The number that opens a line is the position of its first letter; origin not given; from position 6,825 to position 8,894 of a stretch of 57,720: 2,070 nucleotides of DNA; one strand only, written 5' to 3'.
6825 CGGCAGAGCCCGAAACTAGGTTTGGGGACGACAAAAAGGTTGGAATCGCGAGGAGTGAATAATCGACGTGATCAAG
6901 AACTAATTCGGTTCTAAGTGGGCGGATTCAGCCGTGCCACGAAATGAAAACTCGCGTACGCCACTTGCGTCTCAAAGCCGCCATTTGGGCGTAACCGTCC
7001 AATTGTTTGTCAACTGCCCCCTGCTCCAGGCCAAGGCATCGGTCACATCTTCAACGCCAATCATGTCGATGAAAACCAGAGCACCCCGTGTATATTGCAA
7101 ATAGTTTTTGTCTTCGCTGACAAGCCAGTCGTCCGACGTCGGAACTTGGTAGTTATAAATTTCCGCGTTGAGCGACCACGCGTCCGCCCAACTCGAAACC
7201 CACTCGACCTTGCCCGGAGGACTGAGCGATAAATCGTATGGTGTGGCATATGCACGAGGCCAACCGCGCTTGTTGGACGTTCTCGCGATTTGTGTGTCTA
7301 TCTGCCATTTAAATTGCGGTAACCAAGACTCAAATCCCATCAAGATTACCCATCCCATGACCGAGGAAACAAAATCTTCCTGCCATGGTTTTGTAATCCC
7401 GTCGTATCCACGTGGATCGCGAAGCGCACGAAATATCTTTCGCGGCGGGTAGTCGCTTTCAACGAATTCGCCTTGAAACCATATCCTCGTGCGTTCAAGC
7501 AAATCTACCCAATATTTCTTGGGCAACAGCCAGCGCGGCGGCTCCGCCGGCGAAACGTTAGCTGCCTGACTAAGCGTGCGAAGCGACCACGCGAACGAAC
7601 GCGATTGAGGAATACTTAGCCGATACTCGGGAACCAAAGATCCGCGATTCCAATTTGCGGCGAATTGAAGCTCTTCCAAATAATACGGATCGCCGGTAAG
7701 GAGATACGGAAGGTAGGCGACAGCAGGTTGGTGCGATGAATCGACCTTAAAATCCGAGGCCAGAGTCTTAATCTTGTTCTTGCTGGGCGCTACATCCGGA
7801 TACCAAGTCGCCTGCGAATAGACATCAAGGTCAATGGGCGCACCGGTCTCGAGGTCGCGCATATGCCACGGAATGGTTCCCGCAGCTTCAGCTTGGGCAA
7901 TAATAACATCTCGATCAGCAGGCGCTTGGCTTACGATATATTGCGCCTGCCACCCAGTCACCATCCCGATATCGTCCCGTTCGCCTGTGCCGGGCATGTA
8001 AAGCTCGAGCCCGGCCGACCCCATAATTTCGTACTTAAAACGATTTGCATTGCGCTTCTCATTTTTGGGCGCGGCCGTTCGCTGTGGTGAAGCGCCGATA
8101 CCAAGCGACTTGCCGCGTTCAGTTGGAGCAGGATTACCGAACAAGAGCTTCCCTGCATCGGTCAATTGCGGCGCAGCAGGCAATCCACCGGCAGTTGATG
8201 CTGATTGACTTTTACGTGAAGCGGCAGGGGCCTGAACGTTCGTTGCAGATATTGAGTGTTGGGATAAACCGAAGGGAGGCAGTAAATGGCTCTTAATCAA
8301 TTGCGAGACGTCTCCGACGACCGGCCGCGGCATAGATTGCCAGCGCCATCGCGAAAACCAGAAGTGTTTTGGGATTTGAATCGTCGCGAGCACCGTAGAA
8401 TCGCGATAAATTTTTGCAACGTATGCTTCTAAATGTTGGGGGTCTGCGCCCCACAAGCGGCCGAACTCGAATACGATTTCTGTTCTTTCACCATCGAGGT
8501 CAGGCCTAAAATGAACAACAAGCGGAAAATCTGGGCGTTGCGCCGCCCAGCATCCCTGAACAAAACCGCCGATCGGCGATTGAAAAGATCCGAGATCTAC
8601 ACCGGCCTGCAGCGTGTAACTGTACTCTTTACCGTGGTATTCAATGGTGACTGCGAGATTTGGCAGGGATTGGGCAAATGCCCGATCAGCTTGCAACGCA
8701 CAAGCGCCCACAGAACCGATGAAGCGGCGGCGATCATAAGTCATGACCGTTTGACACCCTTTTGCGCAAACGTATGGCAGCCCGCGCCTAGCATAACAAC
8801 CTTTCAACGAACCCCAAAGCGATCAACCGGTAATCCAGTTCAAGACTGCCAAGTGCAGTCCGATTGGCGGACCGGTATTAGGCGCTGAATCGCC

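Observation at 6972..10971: Two tandem paralogous Tat-signal proteins of unrecognised family, wedged between the Wzx flippase and the Wzy/O-antigen-ligase-like gene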

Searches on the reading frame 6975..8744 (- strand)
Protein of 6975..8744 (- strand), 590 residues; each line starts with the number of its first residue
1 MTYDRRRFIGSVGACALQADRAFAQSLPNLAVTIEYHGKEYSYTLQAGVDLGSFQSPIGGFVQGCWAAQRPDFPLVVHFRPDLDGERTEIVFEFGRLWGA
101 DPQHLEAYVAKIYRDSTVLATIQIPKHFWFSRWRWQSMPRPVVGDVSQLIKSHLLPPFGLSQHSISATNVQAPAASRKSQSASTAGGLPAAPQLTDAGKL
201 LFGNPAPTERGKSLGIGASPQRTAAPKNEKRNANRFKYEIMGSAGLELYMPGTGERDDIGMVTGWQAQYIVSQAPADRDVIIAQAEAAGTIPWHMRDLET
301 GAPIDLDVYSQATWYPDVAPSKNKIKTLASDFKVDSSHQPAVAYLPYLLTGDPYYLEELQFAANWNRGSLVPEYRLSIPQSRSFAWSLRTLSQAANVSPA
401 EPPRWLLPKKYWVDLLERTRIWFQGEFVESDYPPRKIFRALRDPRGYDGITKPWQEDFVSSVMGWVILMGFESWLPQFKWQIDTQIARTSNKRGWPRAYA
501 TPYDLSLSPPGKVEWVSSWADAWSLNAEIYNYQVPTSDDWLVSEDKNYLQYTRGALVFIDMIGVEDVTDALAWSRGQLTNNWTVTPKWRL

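Call 4: search_protein_families(library=pfam, proteins=[window:6975-8744:-], max_evalue=1)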
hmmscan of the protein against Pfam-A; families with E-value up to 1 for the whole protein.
window:6975-8744:- (590 aa): 1 family
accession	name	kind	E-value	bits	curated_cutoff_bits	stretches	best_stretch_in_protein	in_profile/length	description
PF12881.12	NUT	-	0.08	11.8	25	1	152-215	629-693/731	NUT protein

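Call 5: search_protein_families(library=ncbifam, proteins=[window:6975-8744:-], max_evalue=1)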
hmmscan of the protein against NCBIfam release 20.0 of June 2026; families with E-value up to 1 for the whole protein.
window:6975-8744:- (590 aa): 0 families

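Call 6: search_solved_structures(query=window:6975-8744:-, max_evalue=10)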
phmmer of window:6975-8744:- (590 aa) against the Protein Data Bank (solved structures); distinct sequences matched with E-value up to 10: 0.

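Call 7: find_homologous_proteins(query=window:6975-8744:-)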
Query window:6975-8744:- (590 aa): 485 proteins with E <= 0.001 among 8000 candidates; the best 120 are listed.
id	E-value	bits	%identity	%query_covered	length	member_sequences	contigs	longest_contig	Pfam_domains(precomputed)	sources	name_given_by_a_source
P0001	0.0e+0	1379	100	100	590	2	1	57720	-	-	-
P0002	2.2e-167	577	48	95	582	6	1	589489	-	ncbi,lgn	-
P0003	3.8e-154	533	45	95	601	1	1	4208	-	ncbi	-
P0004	1.3e-153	531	45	98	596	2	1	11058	-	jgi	-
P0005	3.3e-153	530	44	100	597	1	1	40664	-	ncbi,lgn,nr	ncbi:MAG: hypothetical protein EPO08_02375 [Rhodospirillaceae bacterium]|nr:MAG: hypothetical protei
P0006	1.7e-148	514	42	99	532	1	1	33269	-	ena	-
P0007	1.2e-147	511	40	99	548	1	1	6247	-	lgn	-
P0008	1.7e-147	511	46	93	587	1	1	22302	-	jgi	-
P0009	2.1e-147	511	45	96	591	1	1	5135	-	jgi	-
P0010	9.6e-146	505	43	96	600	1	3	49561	-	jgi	jgi:hypothetical protein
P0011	2.7e-145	504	43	96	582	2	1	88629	-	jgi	-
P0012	4.4e-145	503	45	96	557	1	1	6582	-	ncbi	ncbi:MAG: hypothetical protein ACYCZX_12410 [Rhodospirillaceae bacterium]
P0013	5.3e-145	503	44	99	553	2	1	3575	-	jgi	jgi:hypothetical protein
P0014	7.8e-144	499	48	60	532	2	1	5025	-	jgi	-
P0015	1.0e-143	499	44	99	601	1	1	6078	-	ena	-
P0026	3.7e-139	483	42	98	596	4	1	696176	-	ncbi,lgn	-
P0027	4.5e-139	483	42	99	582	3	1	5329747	-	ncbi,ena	-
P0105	8.6e-126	439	43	63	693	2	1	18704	-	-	-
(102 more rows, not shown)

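Call 13: search_solved_structures(query=A1, max_evalue=10, show_alignments=2)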
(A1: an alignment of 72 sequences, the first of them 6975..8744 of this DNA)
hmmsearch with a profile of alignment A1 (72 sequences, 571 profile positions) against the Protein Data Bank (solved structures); distinct sequences matched with E-value up to 10: 2.
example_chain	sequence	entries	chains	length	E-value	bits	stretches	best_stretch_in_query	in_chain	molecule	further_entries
7zua_A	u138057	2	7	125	1.7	10.2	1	380-417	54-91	Protein 2A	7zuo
6b25_A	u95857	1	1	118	2.7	9.5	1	378-421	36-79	SH3 and cysteine-rich domain-containing protein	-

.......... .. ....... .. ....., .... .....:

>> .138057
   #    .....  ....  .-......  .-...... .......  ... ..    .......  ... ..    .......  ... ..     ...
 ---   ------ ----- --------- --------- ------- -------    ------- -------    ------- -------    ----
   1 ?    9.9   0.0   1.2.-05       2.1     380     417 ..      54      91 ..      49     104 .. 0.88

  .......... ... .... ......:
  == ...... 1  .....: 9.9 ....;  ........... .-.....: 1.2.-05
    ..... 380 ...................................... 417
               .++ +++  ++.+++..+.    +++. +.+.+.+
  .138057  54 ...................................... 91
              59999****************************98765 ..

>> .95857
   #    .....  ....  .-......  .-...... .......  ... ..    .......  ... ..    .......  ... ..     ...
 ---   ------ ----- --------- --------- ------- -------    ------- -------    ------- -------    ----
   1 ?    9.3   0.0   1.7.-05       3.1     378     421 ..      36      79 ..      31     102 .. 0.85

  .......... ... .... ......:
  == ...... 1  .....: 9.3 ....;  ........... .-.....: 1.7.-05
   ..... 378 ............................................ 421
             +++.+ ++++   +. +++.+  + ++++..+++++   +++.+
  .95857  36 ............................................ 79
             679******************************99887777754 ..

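Call 14: find_encoding_contigs(protein=P0027, flank=10000, max_places=3)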
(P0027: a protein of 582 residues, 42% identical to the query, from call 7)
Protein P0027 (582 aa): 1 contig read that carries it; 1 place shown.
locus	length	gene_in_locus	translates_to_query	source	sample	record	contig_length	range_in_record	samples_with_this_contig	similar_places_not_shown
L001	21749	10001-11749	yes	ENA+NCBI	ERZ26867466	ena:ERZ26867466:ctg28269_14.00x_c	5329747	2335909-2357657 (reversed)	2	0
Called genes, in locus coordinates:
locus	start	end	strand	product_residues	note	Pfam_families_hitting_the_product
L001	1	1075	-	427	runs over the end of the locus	PF07690:MFS_1, PF13347:MFS_2, PF07690:MFS_1 (weak)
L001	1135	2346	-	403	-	PF02353:CMAS, PF13489:Methyltransf_23 (weak), PF08241:Methyltransf_11, PF08242:Methyltransf_12 (weak), PF13649:Methyltransf_25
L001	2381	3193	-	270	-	PF07103:DUF1365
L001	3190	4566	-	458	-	PF01266:DAO (faint), PF01593:Amino_oxidase, PF13450:NAD_binding_8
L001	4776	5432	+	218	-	PF04542:Sigma70_r2, PF08281:Sigma70_r4_2, PF04545:Sigma70_r4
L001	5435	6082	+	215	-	PF12973:Cupin_7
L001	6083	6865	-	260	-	PF00072:Response_reg, PF00486:Trans_reg_C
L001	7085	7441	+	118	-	PF01627:Hpt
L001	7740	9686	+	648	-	-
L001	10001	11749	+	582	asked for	-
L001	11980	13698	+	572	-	-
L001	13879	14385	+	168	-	PF13560:HTH_31, PF01381:HTH_3, PF13443:HTH_26 (weak)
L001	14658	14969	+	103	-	-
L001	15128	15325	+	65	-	-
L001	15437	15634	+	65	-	-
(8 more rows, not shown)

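Call 16: find_related_loci(query=A1, collection=genome_contigs, flank=10000)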
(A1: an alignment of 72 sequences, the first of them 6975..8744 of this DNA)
Query A1 (590 aa) in genome_contigs; peptide patterns used: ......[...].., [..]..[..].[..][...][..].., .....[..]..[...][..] (x = any residue, [..] = any of these).
118 stretches matched a pattern; 65 encode a relative of the query (tblastn E <= 1e-3); 61 distinct loci.
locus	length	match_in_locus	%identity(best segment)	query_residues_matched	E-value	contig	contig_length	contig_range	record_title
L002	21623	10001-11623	48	29-588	7e-168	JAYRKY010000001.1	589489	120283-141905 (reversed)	MAG: Rhodospirillaceae bacterium isolate XM2_XAASGE1bin.27 NODE_6_length_589489_cov_2.296814, whole genome shotgun seque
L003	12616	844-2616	44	2-590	6e-156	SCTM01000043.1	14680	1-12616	MAG: Rhodospirillaceae bacterium isolate FW301_bin.2 FW301_bin.2-9006-1, whole genome shotgun sequence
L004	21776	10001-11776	42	1-590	1e-142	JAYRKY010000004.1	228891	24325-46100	MAG: Rhodospirillaceae bacterium isolate XM2_XAASGE1bin.27 NODE_71_length_228891_cov_2.241664, whole genome shotgun sequ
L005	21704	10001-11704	42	9-590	6e-142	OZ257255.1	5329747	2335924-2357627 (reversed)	MAG: Rhodospirillaceae bacterium isolate 33f73c23-9319-4729-b8dc-0acde0dde0e5 genome assembly, chromosome: 1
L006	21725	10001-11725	42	15-590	1e-140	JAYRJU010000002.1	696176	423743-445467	MAG: Rhodospirillaceae bacterium isolate SZ_szas3bin.26 NODE_11_length_696176_cov_6.62803, whole genome shotgun sequence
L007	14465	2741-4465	42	15-590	2e-140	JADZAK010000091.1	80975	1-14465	MAG: Rhodospirillaceae bacterium isolate SJ625 c_000000417630, whole genome shotgun sequence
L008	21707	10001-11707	41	3-590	1e-139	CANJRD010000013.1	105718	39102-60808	MAG: Rhodospirillaceae bacterium isolate RH-23may17-603 genome assembly, contig: RH-23may17-C1300, whole genome shotgun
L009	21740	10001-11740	41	9-590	5e-138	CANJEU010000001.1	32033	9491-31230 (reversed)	MAG: Candidatus Marinimicrobia bacterium isolate RH-23may17-1018 genome assembly, contig: RH-23may17-C9782, whole genome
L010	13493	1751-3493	42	9-590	2e-137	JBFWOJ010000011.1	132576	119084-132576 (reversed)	MAG: Rhodospirillaceae bacterium isolate CA_2019_TPBF_133 NODE_1243_length_132576_cov_7.240153_TPBF, whole genome shotgu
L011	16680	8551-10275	42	15-590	1e-140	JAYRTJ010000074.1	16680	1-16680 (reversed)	MAG: Rhodospirillaceae bacterium isolate NJ_NJASGE1bin.36 NODE_2031_length_16680_cov_6.573914, whole genome shotgun sequ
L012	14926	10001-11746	40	9-590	9e-133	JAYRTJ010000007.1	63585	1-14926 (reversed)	MAG: Rhodospirillaceae bacterium isolate NJ_NJASGE1bin.36 NODE_466_length_63585_cov_6.489142, whole genome shotgun seque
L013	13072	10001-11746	40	9-590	3e-132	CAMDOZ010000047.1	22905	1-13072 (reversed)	MAG: Candidatus Marinimicrobia bacterium isolate TH-11nov19-269 genome assembly, contig: TH-11nov19-C5493, whole genome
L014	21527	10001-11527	42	28-590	7e-132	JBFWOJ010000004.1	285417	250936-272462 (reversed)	MAG: Rhodospirillaceae bacterium isolate CA_2019_TPBF_133 NODE_380_length_285417_cov_7.530422_TPBF, whole genome shotgun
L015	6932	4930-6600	41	33-590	2e-131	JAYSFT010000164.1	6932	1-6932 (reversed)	MAG: Rhodospirillaceae bacterium isolate ZZ2_ZZA25_bin.35 NODE_4585_length_6932_cov_8.527701, whole genome shotgun seque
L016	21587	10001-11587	41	6-590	3e-131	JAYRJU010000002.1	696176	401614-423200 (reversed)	MAG: Rhodospirillaceae bacterium isolate SZ_szas3bin.26 NODE_11_length_696176_cov_6.62803, whole genome shotgun sequence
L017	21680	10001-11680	40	28-588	2e-130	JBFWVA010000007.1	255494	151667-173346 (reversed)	MAG: Rhodospirillaceae bacterium isolate CA_2019_TPBF_83 NODE_451_length_255494_cov_10.525953_TPBF, whole genome shotgun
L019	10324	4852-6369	41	29-590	1e-128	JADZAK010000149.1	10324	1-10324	MAG: Rhodospirillaceae bacterium isolate SJ625 c_000000744408, whole genome shotgun sequence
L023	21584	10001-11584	40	6-590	3e-122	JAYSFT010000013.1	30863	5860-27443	MAG: Rhodospirillaceae bacterium isolate ZZ2_ZZA25_bin.35 NODE_1096_length_30863_cov_8.957511, whole genome shotgun sequ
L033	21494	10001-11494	38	5-558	5e-107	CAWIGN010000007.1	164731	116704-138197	MAG: uncultured Alphaproteobacteria bacterium isolate MFD05442.bin.2.271 genome assembly, contig: contig_30842, whole ge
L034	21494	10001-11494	41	30-580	6e-75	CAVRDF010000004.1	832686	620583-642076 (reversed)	MAG: uncultured Alphaproteobacteria bacterium isolate MFD01213.bin.2.33 genome assembly, contig: contig_2919, whole geno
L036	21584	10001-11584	46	5-590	3e-90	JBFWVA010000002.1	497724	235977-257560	MAG: Rhodospirillaceae bacterium isolate CA_2019_TPBF_83 NODE_134_length_497724_cov_9.750384_TPBF, whole genome shotgun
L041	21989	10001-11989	47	9-590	4e-100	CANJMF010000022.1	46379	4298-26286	MAG: Candidatus Marinimicrobia bacterium isolate RH-23may17-595 genome assembly, contig: RH-23may17-C5402, whole genome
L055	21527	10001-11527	32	28-585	4e-50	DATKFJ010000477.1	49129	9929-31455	MAG TPA_asm: Acetobacteraceae bacterium isolate SMAG_U14522 k141_3679548, whole genome shotgun sequence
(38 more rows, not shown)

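Call 23: predict_structure(alignment_id=A1)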
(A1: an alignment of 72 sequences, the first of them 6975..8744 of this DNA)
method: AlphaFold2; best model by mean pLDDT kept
length: 590 residues; sequences in the alignment: 72
mean_pLDDT: 85.9   pTM: 0.85
mean pLDDT of the five models: 85.9, 84.7, 84.5, 84.3, 83.7
residues with pLDDT >= 90: 434; 70-90: 60; 50-70: 9; < 50: 87
segments of 3 or more residues with pLDDT < 50: 1-5, 7-18, 162-229
pLDDT, mean of each block of 10 residues (from residue 1): 39 45 76 98 98 98 98 98 96 95 97 98 98 98 97 89 41 33 31 34 35 35 44 84 95 88 95 95 97 96 97 92 92 91 97 98 96 95 96 98 98 99 98 97 93 96 98 98 96 92 94 94 96 88 87 96 96 91 86
secondary structure, 60 per line:
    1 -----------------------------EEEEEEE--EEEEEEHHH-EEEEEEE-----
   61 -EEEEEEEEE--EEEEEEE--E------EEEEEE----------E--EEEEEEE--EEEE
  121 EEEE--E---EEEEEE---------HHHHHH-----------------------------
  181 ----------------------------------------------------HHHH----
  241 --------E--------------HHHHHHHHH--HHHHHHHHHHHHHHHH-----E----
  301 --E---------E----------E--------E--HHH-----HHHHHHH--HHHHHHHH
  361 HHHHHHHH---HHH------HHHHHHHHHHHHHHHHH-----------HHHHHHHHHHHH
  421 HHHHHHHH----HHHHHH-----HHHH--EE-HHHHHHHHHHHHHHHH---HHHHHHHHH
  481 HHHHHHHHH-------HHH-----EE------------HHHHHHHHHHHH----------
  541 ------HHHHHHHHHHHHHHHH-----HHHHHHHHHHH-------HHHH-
elements in order: E30-36 E39-44 E49-55 E62-70 E73-79 E89-94 E108-114 E117-124 E131-136 H146-151 H233-236 H264-272 H275-290 H344-350 H353-368 H381-397 H409-428 H433-438 H444-447 H453-468 H472-489 H519-530 H547-562 H568-578 H586-589

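Call 26: fold_search(model_id=the predicted structure, library=pdb)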
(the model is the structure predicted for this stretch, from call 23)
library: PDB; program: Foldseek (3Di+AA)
matches with E <= 10: 241; with E <= 0.001: 0
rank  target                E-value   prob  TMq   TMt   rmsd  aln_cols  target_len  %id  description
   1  4d4c_B                2.5e-02  0.89  0.21  0.33  12.9       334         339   11  The catalytic domain, BcGH76, of Bacillus circulans Aman6 in complex with 1,6-ManDMJ (released 2015-03-25)
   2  7nl5_A                3.0e-02  0.89  0.22  0.34  12.5       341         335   10  Structure of the catalytic domain of the Bacillus circulans alpha-1,6 Mannanase in complex with an alpha-1,6-alpha-man (released 2021-04-28)
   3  3wiw                  1.3e-01  0.80  0.25  0.37  10.4       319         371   10  Crystal structure of unsaturated glucuronyl hydrolase specific for heparin (released 2014-01-08)
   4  2gh4_A                1.8e-01  0.72  0.23  0.33   9.1       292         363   12  YteR/D143N/dGalA-Rha (released 2006-08-29)
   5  6zbw_B                1.9e-01  0.54  0.22  0.34  12.4       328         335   10  Structure of the D125N mutant of the catalytic domain of the Bacillus circulans alpha-1,6 Mannanase in complex with an (released 2021-04-28)
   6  4wu0_A                3.0e-01  0.51  0.17  0.24   9.6       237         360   10  Structural Analysis of C. acetobutylicum ATCC 824 Glycoside Hydrolase From Family 105 (released 2015-07-08)
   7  1nc5                  3.3e-01  0.51  0.22  0.32   9.2       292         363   13  Structure of Protein of Unknown Function of YteR from Bacillus Subtilis (released 2003-07-15)
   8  8r06                  3.3e-01  0.07  0.17  0.14  22.7       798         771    7  CRYSTAL STRUCTURE OF THERMOANAEROBACTERIUM XYLANOLYTICUM GH116 BETA-GLUCOSIDASE WITH A COVALENTLY BOUND CYCLOPHELLITOL A (released 2023-11-22)
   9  8h1n                  3.6e-01  0.33  0.24  0.31  11.6       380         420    9  Crystal structure of glucose-2-epimerase mutant_D254A in complex with D-Glucitol from Runella slithyformis Runsl_4512 (released 2023-07-12)
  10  8h1l_C                3.6e-01  0.30  0.24  0.31  11.9       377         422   11  Crystal structure of glucose-2-epimerase in complex with D-Glucitol from Runella slithyformis Runsl_4512 (released 2023-07-12)
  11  8r1m_A                3.6e-01  0.10  0.20  0.17  22.7       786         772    8  Structure of TxGH116 with covalently bound N-azido-octyl aziridine (released 2024-10-02)
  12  3k11                  4.0e-01  0.25  0.22  0.28  15.2       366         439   10  Crystal structure of Putative glycosyl hydrolase (NP_813087.1) from BACTEROIDES THETAIOTAOMICRON VPI-5482 at 1.80 A reso (released 2009-11-03)
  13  6ex6_A                4.0e-01  0.15  0.17  0.16  14.2       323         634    8  The GH127, Beta-arabinofuranosidase, BT3674 (released 2018-11-21)
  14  7uft_A                4.6e-01  0.30  0.10  0.06   7.8       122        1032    9  Cryo-EM Structure of Bl_Man38C at 2.9 A (released 2022-11-16)
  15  5h42_A                4.6e-01  0.10  0.20  0.13  19.1       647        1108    8  Crystal Structure of 1,2-beta-oligoglucan phosphorylase from Lachnoclostridium phytofermentans in complex with alpha-d (released 2017-03-01)
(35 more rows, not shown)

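Call 28: find_encoding_contigs(protein=P0026, flank=10000, max_places=2)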
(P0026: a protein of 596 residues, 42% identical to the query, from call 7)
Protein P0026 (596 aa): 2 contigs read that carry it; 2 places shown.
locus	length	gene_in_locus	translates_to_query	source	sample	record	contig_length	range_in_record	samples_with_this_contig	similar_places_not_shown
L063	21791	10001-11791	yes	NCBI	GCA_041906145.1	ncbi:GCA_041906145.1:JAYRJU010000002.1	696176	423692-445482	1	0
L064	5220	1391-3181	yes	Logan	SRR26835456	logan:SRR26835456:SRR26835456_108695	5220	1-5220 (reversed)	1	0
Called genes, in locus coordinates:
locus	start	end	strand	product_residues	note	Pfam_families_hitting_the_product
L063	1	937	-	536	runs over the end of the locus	-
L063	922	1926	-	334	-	PF10609:ParA (weak), PF13614:AAA_31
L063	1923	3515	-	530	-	PF02706:Wzz (weak), PF13807:GNVR (weak)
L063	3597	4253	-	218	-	PF02563:Poly_export, PF10531:SLBB, PF22461:SLBB_2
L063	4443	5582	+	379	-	PF13480:Acetyltransf_6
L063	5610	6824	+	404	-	PF13439:Glyco_transf_4, PF13579:Glyco_trans_4_4, PF00534:Glycos_transf_1, PF13524:Glyco_trans_1_2, PF13692:Glyco_trans_1_4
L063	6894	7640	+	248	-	PF02698:DUF218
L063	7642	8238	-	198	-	-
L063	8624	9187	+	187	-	PF13560:HTH_31 (faint), PF01381:HTH_3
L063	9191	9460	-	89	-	-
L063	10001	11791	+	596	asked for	-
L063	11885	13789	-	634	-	PF00009:GTP_EFTU, PF03193:RsgA_GTPase (faint), PF01926:MMR_HSR1 (faint), PF03144:GTP_EFTU_D2 (faint), PF22594:GTP-eEF1A_C, PF01583:APS_kinase, PF13671:AAA_33 (weak)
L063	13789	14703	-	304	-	PF01507:PAPS_reduct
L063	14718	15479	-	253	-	PF00106:adh_short, PF08659:KR, PF13561:adh_short_C2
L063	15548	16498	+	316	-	PF00248:Aldo_ket_red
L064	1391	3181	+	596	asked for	-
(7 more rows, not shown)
